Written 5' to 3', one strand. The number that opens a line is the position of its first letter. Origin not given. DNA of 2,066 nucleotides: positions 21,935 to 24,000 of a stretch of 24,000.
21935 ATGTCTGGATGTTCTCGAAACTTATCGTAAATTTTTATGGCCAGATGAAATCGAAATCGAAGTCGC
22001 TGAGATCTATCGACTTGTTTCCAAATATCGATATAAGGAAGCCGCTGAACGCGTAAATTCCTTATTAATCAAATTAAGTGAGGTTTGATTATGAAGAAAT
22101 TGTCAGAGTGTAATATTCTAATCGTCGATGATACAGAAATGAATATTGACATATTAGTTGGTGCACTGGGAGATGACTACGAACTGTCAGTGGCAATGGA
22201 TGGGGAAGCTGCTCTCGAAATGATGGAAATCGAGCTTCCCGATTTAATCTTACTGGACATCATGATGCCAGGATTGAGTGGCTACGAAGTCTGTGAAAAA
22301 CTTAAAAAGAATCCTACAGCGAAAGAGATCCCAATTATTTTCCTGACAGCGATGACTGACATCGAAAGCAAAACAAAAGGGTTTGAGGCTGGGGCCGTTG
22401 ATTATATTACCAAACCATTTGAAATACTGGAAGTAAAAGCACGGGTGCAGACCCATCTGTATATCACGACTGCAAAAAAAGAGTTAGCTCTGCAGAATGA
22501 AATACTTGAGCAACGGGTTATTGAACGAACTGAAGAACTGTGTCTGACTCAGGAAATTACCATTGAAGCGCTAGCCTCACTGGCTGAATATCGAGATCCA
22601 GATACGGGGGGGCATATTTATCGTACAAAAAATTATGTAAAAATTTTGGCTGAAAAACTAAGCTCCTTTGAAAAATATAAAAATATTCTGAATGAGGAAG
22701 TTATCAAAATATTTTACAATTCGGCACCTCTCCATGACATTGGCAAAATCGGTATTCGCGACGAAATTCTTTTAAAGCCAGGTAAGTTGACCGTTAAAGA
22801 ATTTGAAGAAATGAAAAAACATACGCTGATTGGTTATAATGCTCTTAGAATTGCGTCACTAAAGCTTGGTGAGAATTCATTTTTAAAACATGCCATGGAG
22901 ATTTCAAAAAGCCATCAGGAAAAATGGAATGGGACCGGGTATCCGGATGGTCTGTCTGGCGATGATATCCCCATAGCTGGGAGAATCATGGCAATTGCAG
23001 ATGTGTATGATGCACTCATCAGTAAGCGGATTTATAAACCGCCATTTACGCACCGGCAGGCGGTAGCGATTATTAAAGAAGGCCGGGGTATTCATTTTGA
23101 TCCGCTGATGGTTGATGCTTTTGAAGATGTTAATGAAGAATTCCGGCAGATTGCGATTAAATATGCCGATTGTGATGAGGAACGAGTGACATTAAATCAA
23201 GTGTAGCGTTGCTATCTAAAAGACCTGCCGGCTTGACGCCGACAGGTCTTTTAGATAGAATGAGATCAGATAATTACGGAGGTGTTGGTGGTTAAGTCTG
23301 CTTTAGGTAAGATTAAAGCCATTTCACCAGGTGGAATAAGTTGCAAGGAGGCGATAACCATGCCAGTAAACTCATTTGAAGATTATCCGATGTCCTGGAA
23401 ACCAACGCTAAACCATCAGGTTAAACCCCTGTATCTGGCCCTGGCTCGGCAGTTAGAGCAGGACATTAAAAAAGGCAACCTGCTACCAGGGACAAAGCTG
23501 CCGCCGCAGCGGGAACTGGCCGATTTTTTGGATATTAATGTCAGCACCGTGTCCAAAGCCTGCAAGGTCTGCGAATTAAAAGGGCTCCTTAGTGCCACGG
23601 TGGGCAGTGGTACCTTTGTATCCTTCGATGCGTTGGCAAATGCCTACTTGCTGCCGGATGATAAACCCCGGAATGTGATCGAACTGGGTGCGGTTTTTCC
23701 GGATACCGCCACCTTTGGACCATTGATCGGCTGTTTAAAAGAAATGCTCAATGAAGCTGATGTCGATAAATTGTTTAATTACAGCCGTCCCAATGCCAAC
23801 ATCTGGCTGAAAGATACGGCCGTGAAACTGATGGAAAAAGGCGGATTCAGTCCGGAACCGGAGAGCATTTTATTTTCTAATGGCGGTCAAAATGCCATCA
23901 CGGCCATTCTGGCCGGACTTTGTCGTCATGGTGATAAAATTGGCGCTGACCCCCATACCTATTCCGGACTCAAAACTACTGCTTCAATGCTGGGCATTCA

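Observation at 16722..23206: Stressosome cassette (RsbR-RsbS-RsbT-RsbX) without any sigma-B partner switch, fused operonically to a hybrid kinase phosphorelay ending in an HD-GYP c-di-GMP phosphodiesterase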

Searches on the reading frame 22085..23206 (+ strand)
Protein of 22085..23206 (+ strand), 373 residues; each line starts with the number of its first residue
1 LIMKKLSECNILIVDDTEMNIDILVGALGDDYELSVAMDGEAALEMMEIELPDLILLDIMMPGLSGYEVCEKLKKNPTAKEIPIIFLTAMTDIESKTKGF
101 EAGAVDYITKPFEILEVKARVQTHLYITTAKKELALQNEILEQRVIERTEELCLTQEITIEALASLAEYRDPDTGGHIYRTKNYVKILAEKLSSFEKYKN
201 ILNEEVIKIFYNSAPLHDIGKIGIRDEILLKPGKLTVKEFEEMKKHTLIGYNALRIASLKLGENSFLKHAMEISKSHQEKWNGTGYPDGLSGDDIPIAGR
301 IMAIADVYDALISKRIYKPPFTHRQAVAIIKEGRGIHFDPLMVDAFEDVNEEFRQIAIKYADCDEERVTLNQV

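Call 3: search_protein_families(library=pfam, proteins=[window:22085-23206:+], max_evalue=0.01)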
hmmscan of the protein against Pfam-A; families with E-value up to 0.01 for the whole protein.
window:22085-23206:+ (373 aa): 3 families
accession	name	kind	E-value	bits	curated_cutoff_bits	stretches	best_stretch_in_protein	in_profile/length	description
PF13487.12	HD_5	-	2.8e-27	96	27.2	1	213-340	45-168/170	HD domain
PF00072.30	Response_reg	-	1.7e-26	93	30.2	1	11-121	1-110/111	Response regulator receiver domain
PF01966.28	HD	-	1e-14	55.2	22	1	176-310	3-115/116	HD domain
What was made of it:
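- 22085..23206 (+): Response regulator REC (D56 from the ATG at 22091) plus an HD-GYP phosphodiesterase domain. It has HD 216-217 and GYP 285-287. The HHE motif reads HQE. Pfam Response_reg 1.7e-26, HD_5 2.8e-27 and HD 1e-14 (call 3).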

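Call 4: search_protein_families(library=ncbifam, proteins=[window:22085-23206:+], max_evalue=0.01)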
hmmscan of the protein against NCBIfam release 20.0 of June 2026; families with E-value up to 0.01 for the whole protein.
window:22085-23206:+ (373 aa): 97 families (the best 25 are shown)
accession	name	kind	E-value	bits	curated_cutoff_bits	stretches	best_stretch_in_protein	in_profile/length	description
NF053512.1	nitric_RR_NosR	exception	2.4e-46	158.6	400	1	11-357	1-361/422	response regulator c-di-GMP phosphodiesterase, NosR family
NF007135.0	PRK09581.1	equivalog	7.3e-36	123.9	474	1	9-148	3-143/457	PleD family two-component system response regulator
TIGR02154.1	PhoB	equivalog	1.2e-29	103.3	296.2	1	10-131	4-126/226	phosphate regulon transcriptional regulator PhoB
NF045944.1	ResRegRpaBCyano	equivalog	1.7e-29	102.9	330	1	12-136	1-123/229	response regulator transcription factor RpaB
NF053854.1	RespRegPhoBBctds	equivalog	1.8e-29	102.7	270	1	11-135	1-125/225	two-component system response regulator PhoB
NF040689.1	MtrAB_MtrA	equivalog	2.6e-27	95.6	300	1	11-138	1-126/219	MtrAB system response regulator MtrA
NF040534.1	resp_reg_YycF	equivalog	5.8e-25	87.9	340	1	10-133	2-123/231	response regulator YycF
NF008296.0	PRK11083.1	equivalog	1.1e-23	83.9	273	1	9-130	4-123/228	two-component system response regulator CreB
TIGR01387.1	cztR_silR_copR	subfamily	6.4e-23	81.5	279.2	1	11-149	1-143/218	heavy metal response regulator transcription factor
NF033117.2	vanR_ACDEGLN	exception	1.5e-22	80.3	350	1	11-134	1-122/226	VanR-ABDEGLN family response regulator transcription factor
NF033120.0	vanR_FM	exception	4.6e-22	78.8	460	1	8-128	3-121/231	vancomycin resistance response regulator transcription factor, VanR-F/VanR-M family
NF041733.1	resp_reg_CseB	equivalog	5.7e-21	74.9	350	1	10-152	2-142/228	two-component system response regulator CseB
NF007982.1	PRK10710.1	equivalog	2.5e-20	73.1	380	1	7-138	6-135/235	envelope stress response regulator BaeR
NF041734.1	resp_reg_RppA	equivalog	4.4e-20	72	250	1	12-126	5-119/229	two-component system response regulator RppA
NF007005.1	PRK09468.1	equivalog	1e-19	71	331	1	9-127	4-121/237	osmolarity response regulator transcription factor OmpR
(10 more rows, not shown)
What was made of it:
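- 22085..23206 (+): NCBIfam NosR-family RR c-di-GMP phosphodiesterase scores 158 bits, below its cut-off (call 4).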

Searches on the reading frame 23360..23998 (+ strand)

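Call 11: search_protein_families(library=pfam, proteins=[window:23360-23998:+], max_evalue=1)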
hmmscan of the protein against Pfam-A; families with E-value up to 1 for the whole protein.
window:23360-23998:+ (213 aa): 5 families
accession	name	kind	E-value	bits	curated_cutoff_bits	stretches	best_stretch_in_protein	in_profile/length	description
PF00392.27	GntR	-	1.5e-14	53.8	27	1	24-87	1-64/64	Bacterial regulatory proteins, gntR family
PF00155.27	Aminotran_1_2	-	0.00042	20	19.7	1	106-210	3-110/361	Aminotransferase class I and II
PF12802.13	MarR_2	-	0.0029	18.2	27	1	50-78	23-51/61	MarR family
PF13412.12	HTH_24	-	0.0043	17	21.9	1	49-76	19-46/48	Winged helix-turn-helix DNA-binding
PF13545.12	HTH_Crp_2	-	0.05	14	27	1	49-92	24-67/70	Crp-like helix-turn-helix domain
